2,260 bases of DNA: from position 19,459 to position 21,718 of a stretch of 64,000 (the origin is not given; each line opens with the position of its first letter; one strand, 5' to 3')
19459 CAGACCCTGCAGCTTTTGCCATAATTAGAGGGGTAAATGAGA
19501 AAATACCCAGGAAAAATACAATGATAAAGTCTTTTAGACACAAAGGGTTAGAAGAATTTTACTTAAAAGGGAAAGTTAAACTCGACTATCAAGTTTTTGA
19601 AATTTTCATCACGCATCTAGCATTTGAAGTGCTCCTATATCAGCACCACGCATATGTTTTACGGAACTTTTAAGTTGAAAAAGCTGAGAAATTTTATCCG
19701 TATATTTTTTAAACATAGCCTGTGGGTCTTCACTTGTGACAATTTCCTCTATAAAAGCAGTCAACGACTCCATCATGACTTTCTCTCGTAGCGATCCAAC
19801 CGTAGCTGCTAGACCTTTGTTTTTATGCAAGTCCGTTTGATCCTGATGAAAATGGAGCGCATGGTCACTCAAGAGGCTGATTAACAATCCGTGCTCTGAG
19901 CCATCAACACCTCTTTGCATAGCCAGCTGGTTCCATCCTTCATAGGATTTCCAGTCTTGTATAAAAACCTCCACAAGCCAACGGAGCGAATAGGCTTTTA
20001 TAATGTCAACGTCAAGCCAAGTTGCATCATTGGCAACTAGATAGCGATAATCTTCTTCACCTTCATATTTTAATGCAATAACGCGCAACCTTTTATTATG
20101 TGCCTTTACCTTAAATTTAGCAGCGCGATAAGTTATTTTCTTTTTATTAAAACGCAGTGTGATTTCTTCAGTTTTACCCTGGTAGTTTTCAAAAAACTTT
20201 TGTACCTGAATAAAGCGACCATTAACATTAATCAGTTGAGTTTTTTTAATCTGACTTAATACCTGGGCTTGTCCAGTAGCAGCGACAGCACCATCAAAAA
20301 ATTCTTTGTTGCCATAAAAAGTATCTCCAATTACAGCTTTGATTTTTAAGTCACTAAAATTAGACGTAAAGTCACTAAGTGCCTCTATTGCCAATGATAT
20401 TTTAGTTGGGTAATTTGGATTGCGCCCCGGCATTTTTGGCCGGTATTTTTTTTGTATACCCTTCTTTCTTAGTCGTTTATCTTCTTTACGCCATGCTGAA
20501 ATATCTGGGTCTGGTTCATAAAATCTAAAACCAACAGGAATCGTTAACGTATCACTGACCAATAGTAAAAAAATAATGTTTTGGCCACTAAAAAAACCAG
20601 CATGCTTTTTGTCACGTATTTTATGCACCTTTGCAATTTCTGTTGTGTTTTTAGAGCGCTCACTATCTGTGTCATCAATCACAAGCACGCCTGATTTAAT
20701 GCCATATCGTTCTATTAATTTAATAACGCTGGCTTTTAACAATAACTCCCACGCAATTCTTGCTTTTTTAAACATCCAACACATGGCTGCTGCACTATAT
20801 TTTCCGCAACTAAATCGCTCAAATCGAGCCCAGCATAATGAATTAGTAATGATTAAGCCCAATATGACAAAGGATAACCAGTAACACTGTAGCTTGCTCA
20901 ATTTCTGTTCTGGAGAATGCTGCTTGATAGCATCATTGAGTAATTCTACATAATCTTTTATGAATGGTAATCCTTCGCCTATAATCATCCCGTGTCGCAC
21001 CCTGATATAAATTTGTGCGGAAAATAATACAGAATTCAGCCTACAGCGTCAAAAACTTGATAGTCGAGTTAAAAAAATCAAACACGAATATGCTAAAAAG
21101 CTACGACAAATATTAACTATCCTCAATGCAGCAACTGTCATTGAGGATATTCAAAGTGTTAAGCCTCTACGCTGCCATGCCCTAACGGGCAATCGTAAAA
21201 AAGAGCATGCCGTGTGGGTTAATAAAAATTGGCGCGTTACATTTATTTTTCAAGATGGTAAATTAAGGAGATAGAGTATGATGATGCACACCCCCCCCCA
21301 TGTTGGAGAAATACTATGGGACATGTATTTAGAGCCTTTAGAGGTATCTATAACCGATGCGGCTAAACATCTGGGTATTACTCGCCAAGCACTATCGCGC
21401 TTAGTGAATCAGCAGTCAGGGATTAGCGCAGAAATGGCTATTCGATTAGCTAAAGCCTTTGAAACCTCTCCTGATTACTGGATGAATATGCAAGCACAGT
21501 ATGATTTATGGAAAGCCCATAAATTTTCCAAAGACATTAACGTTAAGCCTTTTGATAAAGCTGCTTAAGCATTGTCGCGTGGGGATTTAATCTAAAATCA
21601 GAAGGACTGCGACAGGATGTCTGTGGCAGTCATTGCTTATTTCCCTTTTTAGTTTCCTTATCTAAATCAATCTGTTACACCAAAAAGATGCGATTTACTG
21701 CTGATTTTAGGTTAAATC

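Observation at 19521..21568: higB toxin gene cleanly bisected by an intact IS4-family element; cognate higA antitoxin retained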

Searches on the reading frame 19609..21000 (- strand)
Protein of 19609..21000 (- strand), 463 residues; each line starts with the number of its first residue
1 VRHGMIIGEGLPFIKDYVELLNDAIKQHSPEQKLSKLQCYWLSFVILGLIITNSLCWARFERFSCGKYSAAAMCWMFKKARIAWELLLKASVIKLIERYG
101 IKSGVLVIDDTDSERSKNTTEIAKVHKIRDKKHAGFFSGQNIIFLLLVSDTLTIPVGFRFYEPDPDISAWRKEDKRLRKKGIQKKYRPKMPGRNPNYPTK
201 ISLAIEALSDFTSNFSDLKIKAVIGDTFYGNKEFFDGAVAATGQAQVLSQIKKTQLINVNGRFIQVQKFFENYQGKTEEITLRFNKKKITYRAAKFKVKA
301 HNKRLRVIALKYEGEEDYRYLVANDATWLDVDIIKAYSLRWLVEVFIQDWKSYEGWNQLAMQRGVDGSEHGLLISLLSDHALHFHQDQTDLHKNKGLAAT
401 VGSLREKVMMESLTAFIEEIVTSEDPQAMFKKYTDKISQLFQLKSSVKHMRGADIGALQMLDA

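Call 4: search_protein_families(library=pfam, proteins=[window:19609-21000:-], max_evalue=0.01)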
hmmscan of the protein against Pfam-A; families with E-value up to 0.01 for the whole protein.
window:19609-21000:- (463 aa): 3 families
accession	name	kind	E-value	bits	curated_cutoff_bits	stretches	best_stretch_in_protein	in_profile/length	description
PF01609.27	DDE_Tnp_1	-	0.00056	20.2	23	1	214-355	75-176/200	Transposase DDE domain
PF04693.18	DDE_Tnp_2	-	0.00058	19.6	20.2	0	189-352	157-287/327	Archaeal putative transposase ISC1217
PF13546.12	DDE_5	-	0.003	17.6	27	1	76-244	50-202/272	DDE superfamily endonuclease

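Call 6: search_protein_families(library=ncbifam, proteins=[window:19609-21000:-], max_evalue=0.01)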
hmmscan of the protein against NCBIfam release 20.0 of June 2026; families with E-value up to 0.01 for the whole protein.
window:19609-21000:- (463 aa): 5 families
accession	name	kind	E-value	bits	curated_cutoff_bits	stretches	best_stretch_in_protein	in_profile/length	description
NF033540.2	transpos_IS701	equivalog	6.8e-19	68.4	150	1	60-360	41-338/363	IS701 family transposase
NF049999.1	transpos_IS701_3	equivalog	1.4e-15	57.1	170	1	75-363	58-339/412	IS701 family transposase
NF049925.1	transpos_IS4_4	equivalog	2e-13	49.9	250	1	76-353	69-338/449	IS4 family transposase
NF033592.1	transpos_IS4_1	equivalog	4.8e-10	39.1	115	1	223-359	180-306/332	IS4 family transposase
NF033590.1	transpos_IS4_3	equivalog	0.00073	18.6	160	0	331-362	269-300/405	IS4 family transposase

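Call 8: find_related_loci(query=window:19609-21000:-, collection=genome_contigs, flank=3000)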
Query window:19609-21000:- (463 aa) in genome_contigs; peptide patterns used: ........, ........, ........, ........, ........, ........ (x = any residue, [..] = any of these).
301 stretches matched a pattern; 114 encode a relative of the query (tblastn E <= 1e-3); the best 80 are kept; 80 distinct loci.
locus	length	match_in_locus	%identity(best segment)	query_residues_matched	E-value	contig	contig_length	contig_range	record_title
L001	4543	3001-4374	70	2-459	0e+0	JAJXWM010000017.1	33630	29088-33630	MAG: Proteobacteria bacterium isolate BP5.bin83 NODE_1976_length_33630_cov_2.586724, whole genome shotgun sequence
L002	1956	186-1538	60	5-455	0e+0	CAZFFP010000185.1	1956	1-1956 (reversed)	MAG TPA_asm: uncultured Chitinophagaceae bacterium isolate SRP319275_co1_176 genome assembly, contig: NODE_106554_length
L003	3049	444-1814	46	5-458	2e-143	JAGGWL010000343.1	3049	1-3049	MAG: Deltaproteobacteria bacterium isolate AUK125 PB_MBMC_079_c_000000000259, whole genome shotgun sequence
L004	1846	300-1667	45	5-458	2e-146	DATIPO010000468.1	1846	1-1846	MAG TPA_asm: Acidobacteriota bacterium isolate SMAG_U15852 k141_239056, whole genome shotgun sequence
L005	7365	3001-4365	45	6-459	3e-131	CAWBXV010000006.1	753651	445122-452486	MAG: uncultured Gammaproteobacteria bacterium isolate MFD09779.bin.1.73 genome assembly, contig: contig_3175, whole geno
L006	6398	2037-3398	45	5-456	2e-130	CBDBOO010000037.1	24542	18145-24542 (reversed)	MAG: Endozoicomonas sp. isolate fbf237cf-7764-407e-80f3-2c6cd29f26dc genome assembly, contig: contig_37, whole genome sh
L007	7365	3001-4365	45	6-459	4e-130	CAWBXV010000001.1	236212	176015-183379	MAG: uncultured Gammaproteobacteria bacterium isolate MFD09779.bin.1.73 genome assembly, contig: contig_17684, whole gen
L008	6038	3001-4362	45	5-456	9e-130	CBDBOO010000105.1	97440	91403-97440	MAG: Endozoicomonas sp. isolate fbf237cf-7764-407e-80f3-2c6cd29f26dc genome assembly, contig: contig_105, whole genome s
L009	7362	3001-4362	45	5-456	1e-129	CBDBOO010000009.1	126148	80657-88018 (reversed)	MAG: Endozoicomonas sp. isolate fbf237cf-7764-407e-80f3-2c6cd29f26dc genome assembly, contig: contig_9, whole genome sho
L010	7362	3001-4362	45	5-456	2e-129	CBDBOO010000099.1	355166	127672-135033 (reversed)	MAG: Endozoicomonas sp. isolate fbf237cf-7764-407e-80f3-2c6cd29f26dc genome assembly, contig: contig_99, whole genome sh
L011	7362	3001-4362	45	5-456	9e-130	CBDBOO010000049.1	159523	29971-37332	MAG: Endozoicomonas sp. isolate fbf237cf-7764-407e-80f3-2c6cd29f26dc genome assembly, contig: contig_49, whole genome sh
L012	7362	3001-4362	45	5-456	1e-129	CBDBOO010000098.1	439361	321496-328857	MAG: Endozoicomonas sp. isolate fbf237cf-7764-407e-80f3-2c6cd29f26dc genome assembly, contig: contig_98, whole genome sh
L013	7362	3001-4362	45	5-456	1e-129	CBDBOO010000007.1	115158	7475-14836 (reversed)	MAG: Endozoicomonas sp. isolate fbf237cf-7764-407e-80f3-2c6cd29f26dc genome assembly, contig: contig_7, whole genome sho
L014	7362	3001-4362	45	5-456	1e-129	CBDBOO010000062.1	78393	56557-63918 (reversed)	MAG: Endozoicomonas sp. isolate fbf237cf-7764-407e-80f3-2c6cd29f26dc genome assembly, contig: contig_62, whole genome sh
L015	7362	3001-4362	45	5-456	1e-129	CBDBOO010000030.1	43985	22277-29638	MAG: Endozoicomonas sp. isolate fbf237cf-7764-407e-80f3-2c6cd29f26dc genome assembly, contig: contig_30, whole genome sh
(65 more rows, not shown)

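Call 22: find_encoding_contigs(protein=window:19612-21000:-, flank=1500, max_places=10)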
Protein window:19612-21000:- (463 aa): no gene with exactly this product is on record in the collection.

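Call 23: find_encoding_contigs(protein=window:19612-20988:-, flank=1500, max_places=10)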
Protein window:19612-20988:- (459 aa): no gene with exactly this product is on record in the collection.

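Call 25: find_homologous_proteins(query=window:19612-21000:-, max_evalue=1e-10)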
Query window:19612-21000:- (463 aa): 2048 proteins with E <= 1e-10 among 8000 candidates; the best 120 are listed.
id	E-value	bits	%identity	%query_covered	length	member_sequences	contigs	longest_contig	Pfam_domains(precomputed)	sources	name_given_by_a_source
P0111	0.0e+0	1037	100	99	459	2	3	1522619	-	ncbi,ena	-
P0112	2.6e-275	931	88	99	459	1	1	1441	PF13546.13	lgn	-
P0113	2.1e-270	915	86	99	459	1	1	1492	-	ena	-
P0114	1.7e-264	896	85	99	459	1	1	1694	-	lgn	-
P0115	1.7e-233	794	74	99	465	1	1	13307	-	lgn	-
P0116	3.6e-230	783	74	97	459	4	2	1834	-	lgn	-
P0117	8.9e-229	778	72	98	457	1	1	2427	-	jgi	jgi:hypothetical protein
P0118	2.2e-228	777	73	98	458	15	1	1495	-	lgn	-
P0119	1.8e-226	770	73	98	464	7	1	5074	-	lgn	-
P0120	5.6e-226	769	71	98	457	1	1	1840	-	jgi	-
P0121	6.5e-226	769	72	98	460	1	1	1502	-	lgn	-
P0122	7.9e-226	768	73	97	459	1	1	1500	-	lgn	-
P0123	1.0e-225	768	71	99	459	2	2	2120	-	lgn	-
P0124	2.4e-225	767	73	97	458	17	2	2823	PF01609.28,PF13546.13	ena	-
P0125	6.2e-225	765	73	98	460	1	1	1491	-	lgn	-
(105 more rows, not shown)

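Call 27: find_encoding_contigs(protein=P0111, flank=2000, max_places=10)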
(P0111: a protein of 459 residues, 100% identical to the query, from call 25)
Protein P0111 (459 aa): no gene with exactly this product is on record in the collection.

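Call 31: search_dna_similar(query=window:19612-20988:-, collection=plasmids, mode=protein, max_rows=25)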
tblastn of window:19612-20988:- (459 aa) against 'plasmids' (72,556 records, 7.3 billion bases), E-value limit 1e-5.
Records with a match: 3; places in all: 4; records where one place covers at least 80% of the query: 2.
Best place of each record, by identity: <60% 3.
By first word of the organism name: Neochlamydia 1; Methylomagnum 1; Natribaculum 1.
By predicted mobility (MOB-suite, as given by PLSDB): non-mobilizable 3.
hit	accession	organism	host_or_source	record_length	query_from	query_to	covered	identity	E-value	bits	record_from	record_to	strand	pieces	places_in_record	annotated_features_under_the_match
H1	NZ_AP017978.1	Neochlamydia sp. S13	-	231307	2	449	96%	45.1%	6e-78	419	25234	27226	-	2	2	transposase | hypothetical protein (x2)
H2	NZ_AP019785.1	Methylomagnum ishizawai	-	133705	7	455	98%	43.6%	3e-123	402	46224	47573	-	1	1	transposase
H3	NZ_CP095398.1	Natribaculum luteum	cell culture,brine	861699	100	372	59%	23.6%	9e-6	56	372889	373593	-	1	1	IS701 family transposase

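Call 38: list_cluster_members(proteins=[P0111])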
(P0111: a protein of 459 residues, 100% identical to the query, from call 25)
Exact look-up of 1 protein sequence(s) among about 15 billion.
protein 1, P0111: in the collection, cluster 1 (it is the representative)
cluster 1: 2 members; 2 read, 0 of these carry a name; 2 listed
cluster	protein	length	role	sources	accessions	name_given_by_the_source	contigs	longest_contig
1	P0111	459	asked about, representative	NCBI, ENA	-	-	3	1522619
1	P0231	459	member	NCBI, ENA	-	-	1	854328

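Call 39: find_encoding_contigs(protein=P0231, flank=2000, max_places=5)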
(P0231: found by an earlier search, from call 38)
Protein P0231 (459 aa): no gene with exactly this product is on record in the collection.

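Call 46: search_protein_families(library=ncbifam, alignment_id=A2, max_evalue=0.00001)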
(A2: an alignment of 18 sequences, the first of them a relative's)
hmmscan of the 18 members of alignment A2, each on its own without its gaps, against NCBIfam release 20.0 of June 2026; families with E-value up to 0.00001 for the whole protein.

A. member 1, P0111 (459 aa): 4 families
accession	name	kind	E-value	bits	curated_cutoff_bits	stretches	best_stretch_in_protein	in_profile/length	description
NF033540.2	transpos_IS701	equivalog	6.6e-19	68.4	150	1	56-356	41-338/363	IS701 family transposase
NF049999.1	transpos_IS701_3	equivalog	1.4e-15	57.1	170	1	71-359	58-339/412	IS701 family transposase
NF049925.1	transpos_IS4_4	equivalog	2e-13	49.9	250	1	72-349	69-338/449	IS4 family transposase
NF033592.1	transpos_IS4_1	equivalog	4.7e-10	39.1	115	1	219-355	180-306/332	IS4 family transposase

B. families by the number of members that match (of 18 scanned): 5 families
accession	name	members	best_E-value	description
NF033540.2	transpos_IS701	18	4.8e-25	IS701 family transposase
NF049999.1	transpos_IS701_3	18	2.5e-22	IS701 family transposase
NF049925.1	transpos_IS4_4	17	2.8e-18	IS4 family transposase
NF033592.1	transpos_IS4_1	15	2.7e-14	IS4 family transposase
NF049921.1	transpos_IS701_2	7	1.3e-11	IS701 family transposase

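Call 51: find_encoding_contigs(protein=P0114, flank=1000, max_places=2)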
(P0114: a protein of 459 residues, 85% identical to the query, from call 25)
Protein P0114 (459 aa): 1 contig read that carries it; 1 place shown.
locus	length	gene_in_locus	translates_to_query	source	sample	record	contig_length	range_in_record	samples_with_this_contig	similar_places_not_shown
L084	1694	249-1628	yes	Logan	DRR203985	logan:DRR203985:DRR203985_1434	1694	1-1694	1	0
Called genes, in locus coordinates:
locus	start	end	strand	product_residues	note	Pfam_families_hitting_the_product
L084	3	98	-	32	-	?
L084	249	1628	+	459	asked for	-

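Call 52: find_encoding_contigs(protein=P0115, flank=1500, max_places=2)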
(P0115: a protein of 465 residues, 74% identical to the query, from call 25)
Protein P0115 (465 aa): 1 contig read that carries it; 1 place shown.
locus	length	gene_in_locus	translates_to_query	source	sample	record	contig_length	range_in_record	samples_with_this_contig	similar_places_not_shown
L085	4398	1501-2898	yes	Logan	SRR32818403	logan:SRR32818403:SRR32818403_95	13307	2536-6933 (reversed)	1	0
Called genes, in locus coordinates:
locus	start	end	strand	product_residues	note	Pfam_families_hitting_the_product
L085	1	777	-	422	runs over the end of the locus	PF00089:Trypsin, PF13365:Trypsin_2, PF00595:PDZ, PF13180:PDZ_2, PF17820:PDZ_6, PF13180:PDZ_2 (weak), PF17820:PDZ_6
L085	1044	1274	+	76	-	PF22513:FitA-like_RHH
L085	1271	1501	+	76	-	-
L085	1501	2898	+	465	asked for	-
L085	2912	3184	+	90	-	PF01850:PIN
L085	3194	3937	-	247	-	PF02578:Cu-oxidase_4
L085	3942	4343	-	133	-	PF01934:HepT-like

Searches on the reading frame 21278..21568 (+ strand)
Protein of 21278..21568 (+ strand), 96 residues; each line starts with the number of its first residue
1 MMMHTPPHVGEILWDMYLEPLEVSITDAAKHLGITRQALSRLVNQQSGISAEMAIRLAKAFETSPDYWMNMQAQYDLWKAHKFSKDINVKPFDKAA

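Call 4: search_protein_families(library=pfam, proteins=[window:21278-21568:+], max_evalue=0.01)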
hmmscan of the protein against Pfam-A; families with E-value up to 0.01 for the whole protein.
window:21278-21568:+ (96 aa): 10 families
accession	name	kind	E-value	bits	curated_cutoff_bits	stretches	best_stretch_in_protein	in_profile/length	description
PF01381.28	HTH_3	-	7.8e-11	42.3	23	1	18-68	5-55/55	Helix-turn-helix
PF13560.12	HTH_31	-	1.3e-05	25.8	27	1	23-66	15-59/64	Helix-turn-helix domain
PF15943.11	YdaS_toxin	-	6.1e-05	23.2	30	1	29-60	15-46/65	Bacterial toxin YdaS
PF12802.13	MarR_2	-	0.00073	20.1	27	1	22-44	18-42/61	MarR family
PF13443.12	HTH_26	-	0.00085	20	22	1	22-65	10-54/63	Cro/C1-type HTH DNA-binding domain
PF12844.13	HTH_19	-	0.0015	18.9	30.2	1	22-70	12-60/64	Helix-turn-helix domain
PF13384.12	HTH_23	-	0.0055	16.9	24.6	1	22-49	17-46/50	Homeodomain-like domain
PF13518.12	HTH_28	-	0.0086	16.6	25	0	24-45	14-35/52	Helix-turn-helix domain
PF02954.25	HTH_8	-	0.0095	16.1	22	0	25-41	21-37/42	Bacterial regulatory protein, Fis family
PF00126.33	HTH_1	-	0.0098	16.3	26.6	0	24-45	15-36/60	Bacterial regulatory helix-turn-helix protein, lysR family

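Call 6: search_protein_families(library=ncbifam, proteins=[window:21278-21568:+], max_evalue=0.01)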
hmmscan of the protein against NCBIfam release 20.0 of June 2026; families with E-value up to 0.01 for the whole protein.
window:21278-21568:+ (96 aa): 5 families
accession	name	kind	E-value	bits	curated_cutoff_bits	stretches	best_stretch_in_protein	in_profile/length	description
TIGR02607.1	antidote_HigA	equivalog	8.6e-34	115.2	47.7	1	3-82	1-80/81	HigA family addiction module antitoxin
NF041951.1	phage_RstR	subfamily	0.0011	19.2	80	1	24-75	17-68/108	RstR family transcriptional repressor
NF007075.0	PRK09526.1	subfamily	0.0012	17.8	340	1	22-74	5-56/358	LacI family DNA-binding transcriptional regulator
NF003162.0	PRK04140.1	equivalog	0.0013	17.9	263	1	19-63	136-180/317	transcriptional regulator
NF041575.1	antitoxPezA_Strep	equivalog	0.0037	17.2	290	1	24-64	16-56/158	type II toxin-antitoxin system antitoxin PezA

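Call 24: find_encoding_contigs(protein=P0105, flank=3000, max_places=3)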
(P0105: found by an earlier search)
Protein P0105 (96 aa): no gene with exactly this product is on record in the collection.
